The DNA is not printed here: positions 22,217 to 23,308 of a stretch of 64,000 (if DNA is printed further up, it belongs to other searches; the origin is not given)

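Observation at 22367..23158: GctB-like subunit with the catalytic glutamate replaced by Leu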

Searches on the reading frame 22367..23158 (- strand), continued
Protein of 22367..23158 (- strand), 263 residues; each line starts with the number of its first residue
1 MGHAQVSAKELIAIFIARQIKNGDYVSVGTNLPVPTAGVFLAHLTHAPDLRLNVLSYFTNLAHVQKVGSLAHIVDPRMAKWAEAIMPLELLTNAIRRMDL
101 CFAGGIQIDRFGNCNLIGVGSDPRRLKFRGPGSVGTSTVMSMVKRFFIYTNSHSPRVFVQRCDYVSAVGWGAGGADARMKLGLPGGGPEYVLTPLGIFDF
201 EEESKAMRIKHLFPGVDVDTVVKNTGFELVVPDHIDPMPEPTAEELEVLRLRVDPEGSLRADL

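Call 42: search_protein_representatives(protein=window:22367-23158:-)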
Query: 263 residues. Proteins with E-value up to 0.001 (for the whole library): 1760; up to 1e-10: 682; up to 1e-30: 91. The best 150 are listed.
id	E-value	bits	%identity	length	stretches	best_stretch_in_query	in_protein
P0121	1.7e-67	244.3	48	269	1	7-260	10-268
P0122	5.7e-66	239.3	47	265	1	8-260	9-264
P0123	7.5e-63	229.1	45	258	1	5-260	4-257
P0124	3.5e-57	210.5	44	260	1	7-260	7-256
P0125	4.5e-53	197.0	42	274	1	4-261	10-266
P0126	3.0e-52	194.3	43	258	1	5-260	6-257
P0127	1.4e-50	188.9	44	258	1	6-255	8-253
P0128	2.6e-49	184.7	44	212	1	69-260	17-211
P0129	7.1e-49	183.3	38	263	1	8-260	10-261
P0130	6.4e-48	180.1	39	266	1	2-256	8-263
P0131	1.2e-47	179.3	39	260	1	5-261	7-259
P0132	1.6e-47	178.9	40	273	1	6-261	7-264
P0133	3.0e-47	178.0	48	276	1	44-217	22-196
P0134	9.6e-47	176.3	41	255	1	7-258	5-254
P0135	1.7e-46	175.5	39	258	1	6-260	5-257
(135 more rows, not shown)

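Call 48: search_protein_families(library=pfam, proteins=[L011:271-1341:+, L011:1439-2017:+, L011:2007-3299:+, L011:3343-4437:+, L011:5553-6836:+, L011:17260-18123:+, L011:18141-18650:+, L008:4377-6194:+, L008:6195-6800:+, L007:6066-8903:+], max_evalue=0.00001)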
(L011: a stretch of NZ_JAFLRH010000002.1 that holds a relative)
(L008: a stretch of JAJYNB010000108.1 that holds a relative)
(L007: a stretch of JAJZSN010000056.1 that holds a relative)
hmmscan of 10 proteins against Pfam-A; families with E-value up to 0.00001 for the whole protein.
L011:271-1341:+ (356 aa): 1 family
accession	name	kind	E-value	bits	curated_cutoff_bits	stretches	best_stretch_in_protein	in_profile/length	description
PF03480.18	DctP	-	4.4e-39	135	23.4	1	58-328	7-281/286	Bacterial extracellular solute-binding protein, family 7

L011:1439-2017:+ (192 aa): 1 family
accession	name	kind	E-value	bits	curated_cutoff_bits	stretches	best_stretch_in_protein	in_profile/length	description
PF04290.18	DctQ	-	6.2e-16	58.9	28.3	1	55-184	1-130/132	Tripartite ATP-independent periplasmic transporters, DctQ component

L011:2007-3299:+ (430 aa): 2 families
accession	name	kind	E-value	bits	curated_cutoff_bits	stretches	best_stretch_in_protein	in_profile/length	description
PF06808.19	DctM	-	2.5e-80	270.8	23.8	1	11-424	1-413/413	Tripartite ATP-independent periplasmic transporter, DctM component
PF03600.22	CitMHS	-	9.9e-06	25.3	31.9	1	5-367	13-334/336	Citrate transporter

L011:3343-4437:+ (364 aa): 2 families
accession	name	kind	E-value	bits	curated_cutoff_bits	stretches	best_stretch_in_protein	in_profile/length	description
PF02317.23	Octopine_DH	-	5.8e-30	104.7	30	1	183-327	3-149/150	NAD/NADP octopine/nopaline dehydrogenase, alpha-helical domain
PF01210.29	NAD_Gly3P_dh_N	-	4.2e-09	37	23.1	1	2-101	1-99/158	NAD-dependent glycerol-3-phosphate dehydrogenase N-terminus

L011:5553-6836:+ (427 aa): 2 families
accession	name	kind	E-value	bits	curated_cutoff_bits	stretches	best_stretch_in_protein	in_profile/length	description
PF14535.12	AMP-binding_C_2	-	3.1e-29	101.5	25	1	331-424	1-96/96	AMP-binding enzyme C-terminal domain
PF00501.34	AMP-binding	-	2.6e-11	43.4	29.9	1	70-282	152-375/384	AMP-binding enzyme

L011:17260-18123:+ (287 aa): 2 families
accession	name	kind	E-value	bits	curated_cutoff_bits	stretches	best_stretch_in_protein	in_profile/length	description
PF00941.27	FAD_binding_5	-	2.6e-46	158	27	1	5-174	3-169/170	FAD binding domain in molybdopterin dehydrogenase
PF03450.22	CO_deh_flav_C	-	2.5e-25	89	25.5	1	183-282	2-101/102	CO dehydrogenase flavoprotein C-terminal domain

L011:18141-18650:+ (169 aa): 3 families
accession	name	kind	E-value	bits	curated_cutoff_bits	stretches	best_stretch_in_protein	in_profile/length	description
PF01799.25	Fer2_2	-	2.8e-35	120.7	30.3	1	74-147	1-75/75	[2Fe-2S] binding domain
PF00111.32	Fer2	-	6.8e-08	32.8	21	1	7-65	2-57/77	2Fe-2S iron-sulfur cluster binding domain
PF13085.11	Fer2_3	-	5.8e-06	26.7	27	0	37-84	49-95/107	2Fe-2S iron-sulfur cluster binding domain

L008:4377-6194:+ (605 aa): 2 families
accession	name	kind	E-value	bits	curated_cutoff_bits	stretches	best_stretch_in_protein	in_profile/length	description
PF02775.26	TPP_enzyme_C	-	9.4e-29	100.6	21.9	1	395-537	1-150/151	Thiamine pyrophosphate enzyme, C-terminal TPP binding domain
PF01855.24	POR_N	-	1.9e-17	64.3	27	1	26-192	2-173/231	Pyruvate flavodoxin/ferredoxin oxidoreductase, thiamine diP-bdg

L008:6195-6800:+ (201 aa): 1 family
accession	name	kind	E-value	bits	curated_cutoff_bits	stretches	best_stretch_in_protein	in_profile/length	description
PF01558.24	POR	-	7.7e-33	114.5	27.4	1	10-188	1-171/173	Pyruvate ferredoxin/flavodoxin oxidoreductase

L007:6066-8903:+ (945 aa): 5 families
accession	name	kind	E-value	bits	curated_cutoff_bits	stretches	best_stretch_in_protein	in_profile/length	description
PF13185.12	GAF_2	-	4.2e-36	124.6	28.6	2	174-318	2-135/136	GAF domain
PF01590.32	GAF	-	1.4e-27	97.3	22.4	2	177-318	3-133/133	GAF domain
PF13556.12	HTH_30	-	2.2e-23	82.3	27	1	877-935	1-59/59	PucR C-terminal helix-turn-helix domain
PF17853.6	GGDEF_2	-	7.6e-19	68.5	24.5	1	684-824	2-116/116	GGDEF-like domain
PF13492.12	GAF_3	-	1.1e-15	58.7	27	1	177-320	3-129/129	GAF domain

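Call 70: search_protein_families(library=pfam, alignment_id=A2, max_evalue=0.000001)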
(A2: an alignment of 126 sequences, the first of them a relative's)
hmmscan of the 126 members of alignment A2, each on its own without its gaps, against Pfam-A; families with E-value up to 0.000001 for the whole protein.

A. member 1, L001:354-1913:- (519 aa): 1 family
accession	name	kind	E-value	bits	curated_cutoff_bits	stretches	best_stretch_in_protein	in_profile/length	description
PF01039.27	Carboxyl_trans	-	4.5e-187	623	22.3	1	31-517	1-493/493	Carboxyl transferase domain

B. families by the number of members that match (of 126 scanned): 134 families (the first 25 are shown)
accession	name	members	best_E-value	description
PF12838.12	Fer4_7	5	1.3e-10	4Fe-4S dicluster domain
PF00384.28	Molybdopterin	4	1.8e-26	Molybdopterin oxidoreductase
PF00037.32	Fer4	4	1.7e-14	4Fe-4S binding domain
PF13237.11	Fer4_10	4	8.4e-09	4Fe-4S dicluster domain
PF07690.21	MFS_1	3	5.2e-60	Major Facilitator Superfamily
PF02317.23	Octopine_DH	3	2.1e-50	NAD/NADP octopine/nopaline dehydrogenase, alpha-helical domain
PF01512.22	Complex1_51K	3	2.1e-49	Nuo51 FMN-binding domain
PF01257.25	2Fe-2S_thioredx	3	2.2e-47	Thioredoxin-like [2Fe-2S] ferredoxin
PF13185.12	GAF_2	3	4.2e-36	GAF domain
PF10589.14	NADH_4Fe-4S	3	3.6e-32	NADH-ubiquinone oxidoreductase-F iron-sulfur binding region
PF01590.32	GAF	3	1.4e-27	GAF domain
PF13556.12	HTH_30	3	5.4e-24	PucR C-terminal helix-turn-helix domain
PF13510.11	Fer2_4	3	1.7e-23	2Fe-2S iron-sulfur cluster binding domain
PF17853.6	GGDEF_2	3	7.6e-19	GGDEF-like domain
PF10588.14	NADH-G_4Fe-4S_3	3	3.2e-18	NADH-ubiquinone oxidoreductase-G iron-sulfur binding region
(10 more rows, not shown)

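Call 75: predict_structure(alignment_id=A1)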
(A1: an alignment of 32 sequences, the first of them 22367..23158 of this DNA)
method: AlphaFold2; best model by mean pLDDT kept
length: 263 residues; sequences in the alignment: 32
mean_pLDDT: 88.5   pTM: 0.89
mean pLDDT of the five models: 88.5, 88.4, 86.7, 85.1, 84.9
residues with pLDDT >= 90: 170; 70-90: 74; 50-70: 16; < 50: 3
segments of 3 or more residues with pLDDT < 50: none
pLDDT, mean of each block of 10 residues (from residue 1): 78 98 88 90 94 81 75 68 78 85 91 90 78 75 94 95 93 94 93 97 97 96 98 93 96 92 66
secondary structure, 60 per line:
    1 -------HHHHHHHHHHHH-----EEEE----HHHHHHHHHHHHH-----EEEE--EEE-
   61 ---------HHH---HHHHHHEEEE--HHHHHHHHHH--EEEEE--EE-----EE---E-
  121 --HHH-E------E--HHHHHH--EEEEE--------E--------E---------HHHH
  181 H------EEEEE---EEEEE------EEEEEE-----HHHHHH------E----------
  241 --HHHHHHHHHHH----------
elements in order: H8-19 E25-28 H33-45 E51-54 E57-59 H76-81 E82-85 H88-97 E100-104 H137-142 E145-149 H177-181 E188-192 E196-200 E207-212 H218-223 H243-253

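Call 79: find_encoding_contigs(protein=window:22367-23158:-, flank=1000, max_places=3)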
Protein window:22367-23158:- (263 aa): 2 contigs read that carry it; 1 place shown.
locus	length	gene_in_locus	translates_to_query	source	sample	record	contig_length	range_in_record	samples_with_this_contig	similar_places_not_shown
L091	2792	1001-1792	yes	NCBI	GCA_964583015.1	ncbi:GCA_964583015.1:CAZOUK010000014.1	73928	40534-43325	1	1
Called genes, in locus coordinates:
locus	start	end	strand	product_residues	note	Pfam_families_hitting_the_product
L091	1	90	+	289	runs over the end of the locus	PF02737:3HCDH_N, PF03446:NAD_binding_2 (weak), PF00725:3HCDH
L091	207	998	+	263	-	PF01144:CoA_trans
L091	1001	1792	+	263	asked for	PF01144:CoA_trans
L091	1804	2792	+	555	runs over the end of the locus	PF01642:MM_CoA_mutase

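Call 80: fold_search(model_id=the predicted structure, library=pdb)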
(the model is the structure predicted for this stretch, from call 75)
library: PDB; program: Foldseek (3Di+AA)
matches with E <= 10: 847; with E <= 0.001: 86
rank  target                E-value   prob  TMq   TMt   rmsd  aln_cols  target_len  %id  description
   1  1poi_B                5.9e-21  1.00  0.80  0.81   2.8       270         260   30  CRYSTAL STRUCTURE OF GLUTACONATE COENZYME A-TRANSFERASE FROM ACIDAMINOCOCCUS FERMENTANS TO 2.55 ANGSTOMS RESOLUTION (released 1998-03-18)
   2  5mzy_B                1.1e-18  1.00  0.78  0.84   2.9       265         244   22  Crystal structure of the decarboxylase AibA/AibB in complex with a possible transition state analog (released 2017-05-31)
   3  5n03_B                1.9e-18  1.00  0.78  0.85   2.8       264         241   20  Crystal structure of the decarboxylase AibA/AibB C56V variant (released 2017-05-31)
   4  5mzw_D                2.2e-18  1.00  0.79  0.86   2.8       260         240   20  Crystal structure of the decarboxylase AibA/AibB (released 2017-05-31)
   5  5mzw_B                3.0e-18  1.00  0.80  0.86   2.7       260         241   21  Crystal structure of the decarboxylase AibA/AibB (released 2017-05-31)
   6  5n02_D                3.8e-18  1.00  0.79  0.85   2.8       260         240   21  Crystal structure of the decarboxylase AibA/AibB C56S variant (released 2017-05-31)
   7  5n00_B                3.8e-18  1.00  0.78  0.85   2.9       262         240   21  Crystal structure of the decarboxylase AibA/AibB C56A variant (released 2017-05-31)
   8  5n02_B                5.2e-18  1.00  0.79  0.86   2.7       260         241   21  Crystal structure of the decarboxylase AibA/AibB C56S variant (released 2017-05-31)
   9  5n00_D                5.9e-18  1.00  0.80  0.86   2.7       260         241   21  Crystal structure of the decarboxylase AibA/AibB C56A variant (released 2017-05-31)
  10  5n01_B                6.2e-18  1.00  0.80  0.87   2.7       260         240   21  Crystal structure of the decarboxylase AibA/AibB C56N variant (released 2017-05-31)
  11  6co9_B                1.7e-17  1.00  0.77  0.81   3.7       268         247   27  Crystal structure of Rhodococcus jostii RHA1 IpdAB COCHEA-COA complex (released 2018-03-28)
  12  5n03_D                4.6e-17  1.00  0.78  0.85   3.0       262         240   21  Crystal structure of the decarboxylase AibA/AibB C56V variant (released 2017-05-31)
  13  6con_B                1.3e-16  1.00  0.75  0.79   4.0       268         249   25  Crystal structure of Mycobacterium tuberculosis IpdAB (released 2018-03-28)
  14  6co6_B                2.0e-16  1.00  0.77  0.82   3.6       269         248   27  Crystal structure of Rhodococcus jostii RHA1 IpdAB (released 2018-03-28)
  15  3dlx_A                2.4e-10  1.00  0.56  0.33   5.7       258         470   16  Crystal structure of human 3-oxoacid CoA transferase 1 (released 2008-08-12)
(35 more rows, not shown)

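Call 81: search_dna_similar(query=window:22367-23158:-, collection=plasmids, mode=protein, max_rows=15)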
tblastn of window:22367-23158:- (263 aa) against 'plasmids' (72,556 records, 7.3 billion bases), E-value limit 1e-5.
Records with a match: 221; places in all: 248; records where one place covers at least 80% of the query: 209.
Best place of each record, by identity: <60% 221.
By first word of the organism name: Sinorhizobium 72; Pseudosulfitobacter 20; Sphingobium 13; Rhizobium 9; Paracoccus 8; Ensifer 8; Novosphingobium 7; Sulfitobacter 6; Azospirillum 6; Streptomyces 6; and 46 more.
By predicted mobility (MOB-suite, as given by PLSDB): non-mobilizable 124; mobilizable 57; conjugative 40.
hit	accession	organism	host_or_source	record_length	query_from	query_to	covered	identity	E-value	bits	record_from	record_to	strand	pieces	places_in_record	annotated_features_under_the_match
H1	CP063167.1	Variovorax paradoxus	-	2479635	2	260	98%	39.6%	6e-43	162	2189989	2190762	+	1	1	3-oxoadipate--succinyl-CoA transferase subunit B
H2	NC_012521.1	Rhodococcus opacus B4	-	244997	7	260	97%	39.2%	6e-38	148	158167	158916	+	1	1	CoA-transferase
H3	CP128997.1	Rhodococcus opacus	sludge,sludge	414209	7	260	97%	39.2%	7e-38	148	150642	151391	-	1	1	CoA-transferase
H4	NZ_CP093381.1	Rhodococcus opacus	cell culture,forest soil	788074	7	260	97%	39.2%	7e-38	148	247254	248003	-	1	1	CoA-transferase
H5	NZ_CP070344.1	Variovorax sp. PDNC026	cell culture,Plastic debris in ...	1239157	7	260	97%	37.2%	8e-40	153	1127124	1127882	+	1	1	none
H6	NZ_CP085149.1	Sulfitobacter dubius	cell culture,Sediment from the Channel ...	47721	5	260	97%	36.6%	6e-33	133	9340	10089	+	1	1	CoA-transferase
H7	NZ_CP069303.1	Shinella sp. PSBB067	monoisolate,Minnesota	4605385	6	257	96%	36.7%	5e-34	136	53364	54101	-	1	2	none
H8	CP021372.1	Rhizobium sp. ACO-34A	Agave americana L.,cell ...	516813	7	260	97%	35.6%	2e-32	132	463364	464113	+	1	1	hypothetical protein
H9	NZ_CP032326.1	Azospirillum argentinense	soil sample,Agricultural field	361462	3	259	98%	34.8%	4e-35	140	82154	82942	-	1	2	CoA-transferase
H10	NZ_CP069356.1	Microvirga sp. VF16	Vachellia farnesiana,Cell culture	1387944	4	257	97%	34.9%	2e-33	135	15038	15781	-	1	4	none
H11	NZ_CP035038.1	Sinorhizobium fredii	single cell,soil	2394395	1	256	97%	34.2%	3e-27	117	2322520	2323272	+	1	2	none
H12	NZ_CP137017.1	Sinorhizobium fredii GR64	Phaseolus vulgaris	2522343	1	256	97%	34.2%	6e-27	116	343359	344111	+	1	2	record has no annotation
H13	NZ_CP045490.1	Natronorubrum aibiense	single cell,Xinjiang Aibi Salt Lake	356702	2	258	98%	34.0%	3e-29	123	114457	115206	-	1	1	CoA-transferase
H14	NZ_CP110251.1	Halocatena marina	cell cuture,Rudong intertidal zone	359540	5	260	97%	34.1%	8e-30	124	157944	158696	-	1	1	CoA-transferase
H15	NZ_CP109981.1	Halocatena marina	cell cuture,Qidong intertidal zone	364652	5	260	97%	34.1%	8e-30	124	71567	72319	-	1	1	CoA-transferase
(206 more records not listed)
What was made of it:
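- Tried and rejected: A plasmid search gave only relatives of 40% identity or less with generic names (call 81).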
